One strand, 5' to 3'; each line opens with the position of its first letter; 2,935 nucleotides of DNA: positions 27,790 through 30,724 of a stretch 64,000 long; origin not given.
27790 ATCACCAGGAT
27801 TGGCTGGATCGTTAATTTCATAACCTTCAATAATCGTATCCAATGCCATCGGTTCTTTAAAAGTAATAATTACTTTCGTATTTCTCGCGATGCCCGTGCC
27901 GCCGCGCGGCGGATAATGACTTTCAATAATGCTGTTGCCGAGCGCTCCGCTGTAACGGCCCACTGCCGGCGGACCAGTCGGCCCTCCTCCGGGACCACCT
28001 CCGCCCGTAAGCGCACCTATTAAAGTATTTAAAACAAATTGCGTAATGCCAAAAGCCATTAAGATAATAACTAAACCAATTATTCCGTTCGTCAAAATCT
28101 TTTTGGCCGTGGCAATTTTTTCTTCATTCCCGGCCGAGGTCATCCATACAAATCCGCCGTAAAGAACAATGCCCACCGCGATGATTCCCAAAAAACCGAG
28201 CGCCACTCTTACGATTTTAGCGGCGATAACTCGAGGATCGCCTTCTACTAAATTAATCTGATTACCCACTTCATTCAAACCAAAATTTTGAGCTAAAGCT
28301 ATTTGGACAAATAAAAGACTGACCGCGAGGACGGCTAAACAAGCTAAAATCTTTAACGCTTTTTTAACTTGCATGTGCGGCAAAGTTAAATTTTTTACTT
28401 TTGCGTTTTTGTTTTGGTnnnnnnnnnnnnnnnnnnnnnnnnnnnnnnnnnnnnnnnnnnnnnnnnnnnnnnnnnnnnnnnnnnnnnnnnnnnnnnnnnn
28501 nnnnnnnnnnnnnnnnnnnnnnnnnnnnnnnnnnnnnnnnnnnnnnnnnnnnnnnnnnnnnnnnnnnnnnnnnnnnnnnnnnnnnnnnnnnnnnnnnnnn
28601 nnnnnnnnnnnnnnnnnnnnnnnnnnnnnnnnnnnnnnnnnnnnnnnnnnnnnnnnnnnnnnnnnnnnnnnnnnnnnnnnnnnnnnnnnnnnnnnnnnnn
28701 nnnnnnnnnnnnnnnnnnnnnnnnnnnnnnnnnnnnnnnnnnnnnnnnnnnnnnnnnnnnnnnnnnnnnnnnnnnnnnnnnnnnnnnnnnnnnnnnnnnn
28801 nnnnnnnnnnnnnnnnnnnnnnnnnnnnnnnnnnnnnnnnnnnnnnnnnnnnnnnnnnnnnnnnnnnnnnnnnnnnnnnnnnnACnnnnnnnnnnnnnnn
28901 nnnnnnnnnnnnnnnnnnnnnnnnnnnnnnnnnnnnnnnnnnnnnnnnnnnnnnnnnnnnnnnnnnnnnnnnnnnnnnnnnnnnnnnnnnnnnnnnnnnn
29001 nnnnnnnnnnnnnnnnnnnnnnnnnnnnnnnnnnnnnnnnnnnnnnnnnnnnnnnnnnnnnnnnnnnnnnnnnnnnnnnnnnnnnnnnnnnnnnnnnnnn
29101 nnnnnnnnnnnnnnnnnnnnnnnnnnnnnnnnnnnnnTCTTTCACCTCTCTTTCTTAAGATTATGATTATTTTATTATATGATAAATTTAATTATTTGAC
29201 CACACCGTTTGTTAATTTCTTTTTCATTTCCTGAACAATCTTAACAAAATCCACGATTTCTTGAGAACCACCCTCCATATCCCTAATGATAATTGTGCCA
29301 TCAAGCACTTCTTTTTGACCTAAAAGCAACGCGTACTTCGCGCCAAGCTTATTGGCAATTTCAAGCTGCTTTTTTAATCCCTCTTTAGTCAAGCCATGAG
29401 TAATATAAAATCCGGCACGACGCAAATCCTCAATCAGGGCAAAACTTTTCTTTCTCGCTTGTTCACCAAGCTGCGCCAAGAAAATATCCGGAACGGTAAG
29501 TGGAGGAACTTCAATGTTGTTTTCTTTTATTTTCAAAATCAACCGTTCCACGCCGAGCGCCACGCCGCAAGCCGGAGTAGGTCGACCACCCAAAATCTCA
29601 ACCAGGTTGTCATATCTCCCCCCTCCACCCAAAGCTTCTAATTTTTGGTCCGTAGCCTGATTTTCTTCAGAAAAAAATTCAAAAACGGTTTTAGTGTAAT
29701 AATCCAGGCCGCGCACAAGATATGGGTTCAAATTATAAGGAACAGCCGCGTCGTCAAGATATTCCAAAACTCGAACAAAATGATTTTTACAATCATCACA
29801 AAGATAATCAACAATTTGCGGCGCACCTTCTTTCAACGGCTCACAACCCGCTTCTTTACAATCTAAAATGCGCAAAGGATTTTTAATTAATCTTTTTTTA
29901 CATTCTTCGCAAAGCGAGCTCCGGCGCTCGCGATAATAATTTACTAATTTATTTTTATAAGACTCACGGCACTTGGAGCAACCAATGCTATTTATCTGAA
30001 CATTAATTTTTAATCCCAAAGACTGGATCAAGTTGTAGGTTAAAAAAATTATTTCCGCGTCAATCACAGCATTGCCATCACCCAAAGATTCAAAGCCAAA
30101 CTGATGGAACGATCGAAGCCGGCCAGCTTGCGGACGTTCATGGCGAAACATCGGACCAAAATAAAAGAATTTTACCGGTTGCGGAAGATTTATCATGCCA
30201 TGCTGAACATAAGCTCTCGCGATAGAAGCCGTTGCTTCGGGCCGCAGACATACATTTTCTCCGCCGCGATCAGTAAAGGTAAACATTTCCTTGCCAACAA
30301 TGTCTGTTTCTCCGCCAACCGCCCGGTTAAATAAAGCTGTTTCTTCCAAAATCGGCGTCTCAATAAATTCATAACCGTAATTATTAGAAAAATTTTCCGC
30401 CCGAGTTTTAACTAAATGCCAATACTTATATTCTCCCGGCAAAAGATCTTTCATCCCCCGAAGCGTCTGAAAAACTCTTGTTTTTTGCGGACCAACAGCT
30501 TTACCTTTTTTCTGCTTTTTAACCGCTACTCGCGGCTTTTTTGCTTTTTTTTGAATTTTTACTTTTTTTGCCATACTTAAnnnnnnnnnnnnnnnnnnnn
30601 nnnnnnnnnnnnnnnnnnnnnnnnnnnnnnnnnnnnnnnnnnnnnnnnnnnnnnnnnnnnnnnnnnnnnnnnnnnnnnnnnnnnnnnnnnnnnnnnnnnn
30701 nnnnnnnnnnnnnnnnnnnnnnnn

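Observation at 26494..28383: Shared signal-peptide plus two-helix N-terminal module in two surface proteins, resembling T4SS pilin (TrbC/VirB2) topology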

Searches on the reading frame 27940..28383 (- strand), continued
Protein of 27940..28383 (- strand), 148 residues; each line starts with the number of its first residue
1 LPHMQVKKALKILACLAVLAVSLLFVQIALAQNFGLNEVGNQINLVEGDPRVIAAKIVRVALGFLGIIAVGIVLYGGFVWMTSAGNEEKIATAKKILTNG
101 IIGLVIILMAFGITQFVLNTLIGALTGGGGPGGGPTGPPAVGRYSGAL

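Call 71: search_protein_representatives(alignment_id=A1)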
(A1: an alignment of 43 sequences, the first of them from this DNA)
Query: 43 sequences, 127 profile positions. Proteins with E-value up to 0.001 (for the whole library): 63746; up to 1e-10: 20049; up to 1e-30: 516. The best 150 are listed.
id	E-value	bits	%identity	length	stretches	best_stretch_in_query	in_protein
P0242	9.4e-65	232.4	-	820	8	55-118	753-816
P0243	2.6e-62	224.5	-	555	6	3-114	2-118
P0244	6.7e-59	213.5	-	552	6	46-119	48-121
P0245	4.2e-56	204.5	-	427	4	44-119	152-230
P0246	2.6e-51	189.0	-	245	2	3-126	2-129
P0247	2.8e-51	188.9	-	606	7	18-113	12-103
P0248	6.6e-48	178.0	-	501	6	50-123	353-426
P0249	3.0e-47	175.9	-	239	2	37-126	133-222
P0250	4.8e-46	172.0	-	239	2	37-123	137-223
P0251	1.8e-45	170.1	-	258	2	32-126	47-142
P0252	3.4e-45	169.2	-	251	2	14-125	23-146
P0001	5.2e-45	168.6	-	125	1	2-125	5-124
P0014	6.0e-45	168.4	-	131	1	1-126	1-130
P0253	6.5e-43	161.9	-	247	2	14-126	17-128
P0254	7.5e-43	161.7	-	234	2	36-121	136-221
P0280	2.7e-39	150.2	-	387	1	4-126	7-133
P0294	4.8e-38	146.1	-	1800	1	3-126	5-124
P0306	8.5e-37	142.1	-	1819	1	6-126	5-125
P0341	6.7e-35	136.0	-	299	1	10-126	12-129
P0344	9.3e-35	135.5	-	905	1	3-126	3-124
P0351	1.8e-34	134.6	-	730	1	4-126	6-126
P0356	2.3e-34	134.2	-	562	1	12-126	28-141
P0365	3.8e-34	133.5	-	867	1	7-123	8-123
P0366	3.8e-34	133.5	-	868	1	6-126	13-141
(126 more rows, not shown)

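Call 79: search_protein_families(library=pfam, proteins=[P0280, P0341, P0351, P0344, P0365, P0366, P0294, P0306, P0356], max_evalue=0.0001)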
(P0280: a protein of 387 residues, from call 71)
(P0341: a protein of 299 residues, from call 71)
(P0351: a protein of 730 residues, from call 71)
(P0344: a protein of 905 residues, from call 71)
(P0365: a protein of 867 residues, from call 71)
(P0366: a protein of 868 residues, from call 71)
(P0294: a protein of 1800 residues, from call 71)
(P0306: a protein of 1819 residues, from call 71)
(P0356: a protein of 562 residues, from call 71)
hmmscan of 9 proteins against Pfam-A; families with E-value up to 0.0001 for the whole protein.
P0280 (387 aa): 1 family
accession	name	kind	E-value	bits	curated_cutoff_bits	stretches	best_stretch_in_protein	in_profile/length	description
PF18895.5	T4SS_pilin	-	5.7e-13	49.2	26.6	1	60-124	8-71/71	Type IV secretion system pilin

P0341 (299 aa): 1 family
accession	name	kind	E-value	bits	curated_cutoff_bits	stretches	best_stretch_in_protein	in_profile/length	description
PF18895.5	T4SS_pilin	-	1.7e-11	44.5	26.6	1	55-119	7-70/71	Type IV secretion system pilin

P0351 (730 aa): 2 families
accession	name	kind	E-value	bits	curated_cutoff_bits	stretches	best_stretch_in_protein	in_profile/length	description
PF13385.13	Laminin_G_3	-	1.6e-24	87.2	27.6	1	311-477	4-150/151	Concanavalin A-like lectin/glucanases superfamily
PF18895.5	T4SS_pilin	-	5.7e-09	36.4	26.6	1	51-117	6-71/71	Type IV secretion system pilin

P0344 (905 aa): 2 families
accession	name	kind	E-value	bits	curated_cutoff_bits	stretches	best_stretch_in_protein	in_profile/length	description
PF13205.12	Big_5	-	2.1e-11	44.9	23.6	1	148-284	6-104/105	Bacterial Ig-like domain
PF18895.5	T4SS_pilin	-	1.6e-09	38.1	26.6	1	51-115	8-71/71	Type IV secretion system pilin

P0365 (867 aa): 3 families
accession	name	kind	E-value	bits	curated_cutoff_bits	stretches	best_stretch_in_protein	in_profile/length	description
PF13205.12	Big_5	-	3.6e-14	53.8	23.6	1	149-261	6-103/105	Bacterial Ig-like domain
PF18895.5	T4SS_pilin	-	2.1e-11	44.1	26.6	1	52-117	7-71/71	Type IV secretion system pilin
PF04956.18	TrbC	-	3.5e-05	24.4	27.9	1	3-117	5-98/98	TrbC/VIRB2 pilin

P0366 (868 aa): 2 families
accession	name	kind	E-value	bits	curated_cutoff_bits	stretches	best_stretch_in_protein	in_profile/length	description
PF13205.12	Big_5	-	2.8e-13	50.9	23.6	1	711-776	4-71/105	Bacterial Ig-like domain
PF18895.5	T4SS_pilin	-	4.5e-07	30.3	26.6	1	68-132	8-71/71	Type IV secretion system pilin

P0294 (1800 aa): 2 families
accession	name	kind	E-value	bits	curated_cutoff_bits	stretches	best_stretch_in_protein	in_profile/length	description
PF18895.5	T4SS_pilin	-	1.4e-08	35.2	26.6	1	49-115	6-71/71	Type IV secretion system pilin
PF13205.12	Big_5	-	1.2e-07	32.8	23.6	1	1353-1407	4-58/105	Bacterial Ig-like domain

P0306 (1819 aa): 2 families
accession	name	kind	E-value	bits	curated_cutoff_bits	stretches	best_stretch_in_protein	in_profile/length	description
PF01833.30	TIG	-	9.9e-11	41.9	20.9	1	469-553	1-79/84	IPT/TIG domain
PF18895.5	T4SS_pilin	-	1.6e-09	38.2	26.6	1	55-116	11-71/71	Type IV secretion system pilin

P0356 (562 aa): 2 families
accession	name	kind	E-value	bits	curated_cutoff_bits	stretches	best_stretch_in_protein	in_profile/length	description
PF13205.12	Big_5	-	4.5e-14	53.5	23.6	1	451-550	2-93/105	Bacterial Ig-like domain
PF18895.5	T4SS_pilin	-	3.1e-07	30.8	26.6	1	76-132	16-71/71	Type IV secretion system pilin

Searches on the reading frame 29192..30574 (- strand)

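Call 10: search_protein_families(library=pfam, proteins=[window:29192-30574:-], max_evalue=0.01)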
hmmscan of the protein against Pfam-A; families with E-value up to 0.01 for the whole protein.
window:29192-30574:- (460 aa): 5 families
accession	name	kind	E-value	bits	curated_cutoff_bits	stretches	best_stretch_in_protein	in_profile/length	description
PF13393.11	tRNA-synt_His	-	1.7e-45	156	25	1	40-345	1-308/308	Histidyl-tRNA synthetase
PF00587.30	tRNA-synt_2b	-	9.8e-15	55.5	29.3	1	98-353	1-179/179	tRNA synthetase class II core domain (G, H, P, S and T)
PF03129.25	HGTP_anticodon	-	1.1e-09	38.7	21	1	368-452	6-93/94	Anticodon binding domain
PF01409.25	tRNA-synt_2d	-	0.00014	21.9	19.8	1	46-193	13-161/246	tRNA synthetases class II core domain (F)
PF00152.25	tRNA-synt_2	-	0.0026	17.3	25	0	320-350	263-293/308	tRNA synthetases class II (D, K and N)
